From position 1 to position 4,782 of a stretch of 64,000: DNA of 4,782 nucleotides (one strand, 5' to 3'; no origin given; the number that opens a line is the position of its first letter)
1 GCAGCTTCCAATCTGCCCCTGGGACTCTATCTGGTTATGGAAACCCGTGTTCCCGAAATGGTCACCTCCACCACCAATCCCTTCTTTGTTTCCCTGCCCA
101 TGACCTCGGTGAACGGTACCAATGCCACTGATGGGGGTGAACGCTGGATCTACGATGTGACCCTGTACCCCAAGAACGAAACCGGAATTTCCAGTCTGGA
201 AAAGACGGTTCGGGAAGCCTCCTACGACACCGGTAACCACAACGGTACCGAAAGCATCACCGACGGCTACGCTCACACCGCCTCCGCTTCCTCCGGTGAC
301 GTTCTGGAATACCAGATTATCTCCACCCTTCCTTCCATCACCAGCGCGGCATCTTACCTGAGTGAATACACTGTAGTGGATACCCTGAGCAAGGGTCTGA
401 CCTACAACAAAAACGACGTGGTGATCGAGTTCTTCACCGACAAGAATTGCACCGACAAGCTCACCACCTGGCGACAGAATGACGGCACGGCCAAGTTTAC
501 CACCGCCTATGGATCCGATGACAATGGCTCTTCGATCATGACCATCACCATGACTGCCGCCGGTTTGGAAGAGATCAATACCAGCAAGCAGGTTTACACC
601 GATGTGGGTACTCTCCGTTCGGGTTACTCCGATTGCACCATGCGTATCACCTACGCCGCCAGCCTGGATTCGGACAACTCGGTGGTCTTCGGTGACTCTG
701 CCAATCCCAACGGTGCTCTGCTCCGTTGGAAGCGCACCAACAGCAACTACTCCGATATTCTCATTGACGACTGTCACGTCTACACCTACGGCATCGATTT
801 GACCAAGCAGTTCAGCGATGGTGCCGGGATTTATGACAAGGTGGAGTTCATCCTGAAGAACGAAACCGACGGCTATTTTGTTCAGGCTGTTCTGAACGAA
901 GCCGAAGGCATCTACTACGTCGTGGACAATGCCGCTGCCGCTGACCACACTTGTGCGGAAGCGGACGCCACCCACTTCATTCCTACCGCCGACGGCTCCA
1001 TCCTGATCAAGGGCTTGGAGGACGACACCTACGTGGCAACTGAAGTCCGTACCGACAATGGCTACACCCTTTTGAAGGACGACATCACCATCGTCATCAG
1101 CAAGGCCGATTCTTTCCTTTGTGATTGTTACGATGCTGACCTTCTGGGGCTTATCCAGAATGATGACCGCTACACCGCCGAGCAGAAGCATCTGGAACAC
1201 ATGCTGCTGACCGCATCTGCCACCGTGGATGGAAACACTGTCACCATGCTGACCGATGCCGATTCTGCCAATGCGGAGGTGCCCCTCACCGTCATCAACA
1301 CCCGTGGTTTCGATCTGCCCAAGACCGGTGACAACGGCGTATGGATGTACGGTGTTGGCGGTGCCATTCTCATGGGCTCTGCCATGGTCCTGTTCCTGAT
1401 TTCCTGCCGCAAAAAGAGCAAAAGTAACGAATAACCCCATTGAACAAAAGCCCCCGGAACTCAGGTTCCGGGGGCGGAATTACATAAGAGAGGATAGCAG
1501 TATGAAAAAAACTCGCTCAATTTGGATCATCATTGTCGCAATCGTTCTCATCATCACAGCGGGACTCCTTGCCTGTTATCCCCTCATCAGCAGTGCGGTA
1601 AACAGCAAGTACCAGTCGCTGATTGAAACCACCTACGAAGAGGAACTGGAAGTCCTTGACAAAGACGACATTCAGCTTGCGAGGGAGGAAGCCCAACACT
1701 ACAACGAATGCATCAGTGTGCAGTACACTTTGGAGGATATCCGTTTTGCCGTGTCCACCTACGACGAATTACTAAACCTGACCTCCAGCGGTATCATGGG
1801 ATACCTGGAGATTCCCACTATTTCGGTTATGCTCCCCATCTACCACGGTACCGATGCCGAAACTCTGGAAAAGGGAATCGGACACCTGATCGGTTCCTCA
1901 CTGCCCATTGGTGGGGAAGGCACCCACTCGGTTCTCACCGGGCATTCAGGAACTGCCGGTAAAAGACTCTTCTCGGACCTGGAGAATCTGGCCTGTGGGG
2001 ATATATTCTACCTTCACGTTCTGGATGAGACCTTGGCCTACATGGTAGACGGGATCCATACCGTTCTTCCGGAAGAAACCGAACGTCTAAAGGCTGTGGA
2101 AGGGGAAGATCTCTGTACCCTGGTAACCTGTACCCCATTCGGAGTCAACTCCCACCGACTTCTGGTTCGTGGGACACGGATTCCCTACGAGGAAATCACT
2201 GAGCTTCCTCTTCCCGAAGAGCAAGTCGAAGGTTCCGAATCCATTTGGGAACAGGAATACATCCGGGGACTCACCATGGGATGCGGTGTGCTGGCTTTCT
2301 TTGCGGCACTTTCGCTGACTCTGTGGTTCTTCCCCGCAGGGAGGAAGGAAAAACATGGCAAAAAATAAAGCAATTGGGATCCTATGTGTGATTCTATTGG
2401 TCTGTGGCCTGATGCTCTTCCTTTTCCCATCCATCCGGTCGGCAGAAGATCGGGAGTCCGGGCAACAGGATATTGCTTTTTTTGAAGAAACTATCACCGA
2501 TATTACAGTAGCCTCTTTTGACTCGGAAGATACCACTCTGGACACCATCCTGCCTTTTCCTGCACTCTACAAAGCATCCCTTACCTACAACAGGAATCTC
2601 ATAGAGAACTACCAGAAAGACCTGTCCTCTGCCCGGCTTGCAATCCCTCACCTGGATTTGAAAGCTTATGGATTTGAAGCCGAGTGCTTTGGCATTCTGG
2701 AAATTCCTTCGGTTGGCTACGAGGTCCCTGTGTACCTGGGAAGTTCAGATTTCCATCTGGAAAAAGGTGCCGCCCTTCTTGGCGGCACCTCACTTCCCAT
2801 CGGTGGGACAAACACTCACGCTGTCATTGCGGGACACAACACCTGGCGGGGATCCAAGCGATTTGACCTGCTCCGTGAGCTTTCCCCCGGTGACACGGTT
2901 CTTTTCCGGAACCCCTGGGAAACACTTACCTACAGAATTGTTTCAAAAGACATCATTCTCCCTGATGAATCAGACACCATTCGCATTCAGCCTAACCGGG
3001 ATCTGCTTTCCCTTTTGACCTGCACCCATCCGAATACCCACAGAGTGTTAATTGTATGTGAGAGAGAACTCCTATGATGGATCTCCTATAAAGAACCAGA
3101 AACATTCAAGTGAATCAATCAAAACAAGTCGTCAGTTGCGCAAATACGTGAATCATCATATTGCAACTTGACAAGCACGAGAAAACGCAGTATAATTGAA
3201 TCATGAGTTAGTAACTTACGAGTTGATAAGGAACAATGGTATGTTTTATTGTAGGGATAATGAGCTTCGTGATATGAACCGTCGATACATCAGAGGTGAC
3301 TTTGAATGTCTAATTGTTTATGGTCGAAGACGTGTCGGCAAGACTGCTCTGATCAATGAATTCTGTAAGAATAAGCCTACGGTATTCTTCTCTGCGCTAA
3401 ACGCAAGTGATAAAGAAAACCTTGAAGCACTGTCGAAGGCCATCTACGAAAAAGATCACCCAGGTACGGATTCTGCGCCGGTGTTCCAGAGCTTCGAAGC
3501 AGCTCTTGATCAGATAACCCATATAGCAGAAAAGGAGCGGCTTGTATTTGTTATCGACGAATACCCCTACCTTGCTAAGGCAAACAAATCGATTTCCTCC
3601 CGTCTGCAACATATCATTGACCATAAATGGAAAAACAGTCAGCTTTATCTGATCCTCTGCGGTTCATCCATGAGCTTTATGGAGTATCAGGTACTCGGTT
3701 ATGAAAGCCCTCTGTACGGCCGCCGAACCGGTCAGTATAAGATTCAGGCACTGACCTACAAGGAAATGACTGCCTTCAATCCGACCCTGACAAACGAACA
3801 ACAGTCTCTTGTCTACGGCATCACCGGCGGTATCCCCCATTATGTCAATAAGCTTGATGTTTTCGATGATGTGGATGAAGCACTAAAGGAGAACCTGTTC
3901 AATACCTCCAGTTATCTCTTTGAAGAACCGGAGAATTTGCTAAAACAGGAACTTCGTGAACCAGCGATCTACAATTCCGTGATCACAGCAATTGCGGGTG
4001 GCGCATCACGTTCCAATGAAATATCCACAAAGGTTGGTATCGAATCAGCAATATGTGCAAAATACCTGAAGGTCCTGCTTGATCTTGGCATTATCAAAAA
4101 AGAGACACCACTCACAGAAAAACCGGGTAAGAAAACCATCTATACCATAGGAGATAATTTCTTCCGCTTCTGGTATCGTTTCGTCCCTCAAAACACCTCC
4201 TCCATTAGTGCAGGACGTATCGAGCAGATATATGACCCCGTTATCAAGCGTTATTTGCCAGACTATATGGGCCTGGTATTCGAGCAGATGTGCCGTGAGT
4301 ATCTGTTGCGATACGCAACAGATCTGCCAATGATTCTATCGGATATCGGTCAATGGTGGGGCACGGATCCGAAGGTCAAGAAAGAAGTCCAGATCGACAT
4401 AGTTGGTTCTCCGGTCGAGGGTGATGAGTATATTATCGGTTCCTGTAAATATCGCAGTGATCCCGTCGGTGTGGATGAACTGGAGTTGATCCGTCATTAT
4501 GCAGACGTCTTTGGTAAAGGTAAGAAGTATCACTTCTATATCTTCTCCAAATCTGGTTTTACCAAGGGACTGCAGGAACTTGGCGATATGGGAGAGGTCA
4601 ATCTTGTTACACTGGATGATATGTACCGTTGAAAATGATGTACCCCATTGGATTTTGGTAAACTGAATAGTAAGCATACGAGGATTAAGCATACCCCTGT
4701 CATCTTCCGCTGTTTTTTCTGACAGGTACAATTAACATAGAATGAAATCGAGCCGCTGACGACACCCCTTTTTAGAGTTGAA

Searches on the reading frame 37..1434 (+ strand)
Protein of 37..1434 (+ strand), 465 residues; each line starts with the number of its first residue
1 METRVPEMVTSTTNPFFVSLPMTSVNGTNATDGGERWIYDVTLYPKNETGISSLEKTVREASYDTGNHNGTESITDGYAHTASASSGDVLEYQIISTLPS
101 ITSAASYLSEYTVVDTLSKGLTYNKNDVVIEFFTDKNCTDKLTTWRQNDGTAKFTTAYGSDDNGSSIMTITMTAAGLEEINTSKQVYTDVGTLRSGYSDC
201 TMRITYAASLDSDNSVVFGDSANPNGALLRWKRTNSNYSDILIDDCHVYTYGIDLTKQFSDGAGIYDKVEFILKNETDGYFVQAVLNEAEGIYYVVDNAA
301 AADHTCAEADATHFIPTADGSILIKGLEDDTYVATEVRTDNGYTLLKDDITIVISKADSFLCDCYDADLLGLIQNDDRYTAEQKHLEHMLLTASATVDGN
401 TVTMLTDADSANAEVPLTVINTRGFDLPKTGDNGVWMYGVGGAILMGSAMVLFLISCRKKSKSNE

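Call 89: search_protein_families(library=pfam, proteins=[window:37-1434:+], max_evalue=0.00001)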
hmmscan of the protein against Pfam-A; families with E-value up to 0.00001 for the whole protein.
window:37-1434:+ (465 aa): 1 family
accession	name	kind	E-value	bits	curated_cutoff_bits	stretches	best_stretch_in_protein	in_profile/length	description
PF16569.11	GramPos_pilinBB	-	7.2e-08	33.7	30.5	1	87-145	2-56/116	Gram-positive pilin backbone subunit 2, Cna-B-like domain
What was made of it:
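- A monoderm envelope is implied by the pilin and sortase genes in the window (call 89).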

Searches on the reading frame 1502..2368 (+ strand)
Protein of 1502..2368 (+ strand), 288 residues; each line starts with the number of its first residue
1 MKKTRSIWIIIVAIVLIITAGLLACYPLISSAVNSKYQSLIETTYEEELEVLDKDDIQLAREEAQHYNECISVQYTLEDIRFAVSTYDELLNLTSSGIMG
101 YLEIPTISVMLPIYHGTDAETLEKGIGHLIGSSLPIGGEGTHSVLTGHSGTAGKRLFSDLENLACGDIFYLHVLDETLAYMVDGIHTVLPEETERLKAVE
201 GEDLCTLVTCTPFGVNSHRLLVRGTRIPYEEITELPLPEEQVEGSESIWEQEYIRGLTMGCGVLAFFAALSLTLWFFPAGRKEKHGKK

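Call 89: search_protein_families(library=pfam, proteins=[window:1502-2368:+], max_evalue=0.00001)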
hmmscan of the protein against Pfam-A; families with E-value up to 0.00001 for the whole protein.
window:1502-2368:+ (288 aa): 1 family
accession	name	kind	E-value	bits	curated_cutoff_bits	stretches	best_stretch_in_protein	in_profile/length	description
PF04203.18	Sortase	-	1.6e-23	83.2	26.6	1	102-226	1-124/125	Sortase domain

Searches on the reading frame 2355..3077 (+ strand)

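Call 89: search_protein_families(library=pfam, proteins=[window:2355-3077:+], max_evalue=0.00001)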
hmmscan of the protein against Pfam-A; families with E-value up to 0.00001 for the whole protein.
window:2355-3077:+ (240 aa): 1 family
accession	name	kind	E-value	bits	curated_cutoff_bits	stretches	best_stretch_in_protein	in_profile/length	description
PF04203.18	Sortase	-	1.1e-19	70.9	26.6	1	115-237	1-124/125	Sortase domain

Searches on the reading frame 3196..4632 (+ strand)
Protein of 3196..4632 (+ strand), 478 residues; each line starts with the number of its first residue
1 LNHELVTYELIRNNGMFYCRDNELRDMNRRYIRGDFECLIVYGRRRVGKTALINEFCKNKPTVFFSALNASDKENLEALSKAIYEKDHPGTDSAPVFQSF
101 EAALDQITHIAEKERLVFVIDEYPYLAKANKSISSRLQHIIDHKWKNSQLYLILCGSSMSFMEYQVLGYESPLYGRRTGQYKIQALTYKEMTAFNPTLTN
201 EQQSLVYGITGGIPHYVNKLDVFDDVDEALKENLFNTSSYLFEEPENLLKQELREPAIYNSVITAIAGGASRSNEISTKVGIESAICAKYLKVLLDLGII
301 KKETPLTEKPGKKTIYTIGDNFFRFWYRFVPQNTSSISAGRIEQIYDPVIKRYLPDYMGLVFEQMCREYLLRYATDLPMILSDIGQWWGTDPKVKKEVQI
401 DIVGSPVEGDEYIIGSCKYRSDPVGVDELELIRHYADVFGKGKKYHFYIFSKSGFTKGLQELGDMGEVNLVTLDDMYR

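Call 56: search_protein_families(library=pfam, proteins=[window:3196-4632:+], max_evalue=0.001)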
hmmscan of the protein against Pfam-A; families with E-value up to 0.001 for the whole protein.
window:3196-4632:+ (478 aa): 5 families
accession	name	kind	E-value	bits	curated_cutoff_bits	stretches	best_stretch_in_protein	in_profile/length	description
PF01637.24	ATPase_2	-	6.8e-27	95.2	33.2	1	17-220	1-225/225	ATPase domain predominantly from Archaea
PF03008.20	DUF234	-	5.3e-18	65.7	22.5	1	326-421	1-91/100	Archaea bacterial proteins of unknown function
PF13173.12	AAA_14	-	2e-07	31.5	27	1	37-191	3-128/129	AAA domain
PF13191.12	AAA_16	-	1.1e-06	29.6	32.6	1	17-83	2-78/167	AAA ATPase domain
PF13401.12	AAA_22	-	1.4e-05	25.9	27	1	38-157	7-123/130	AAA domain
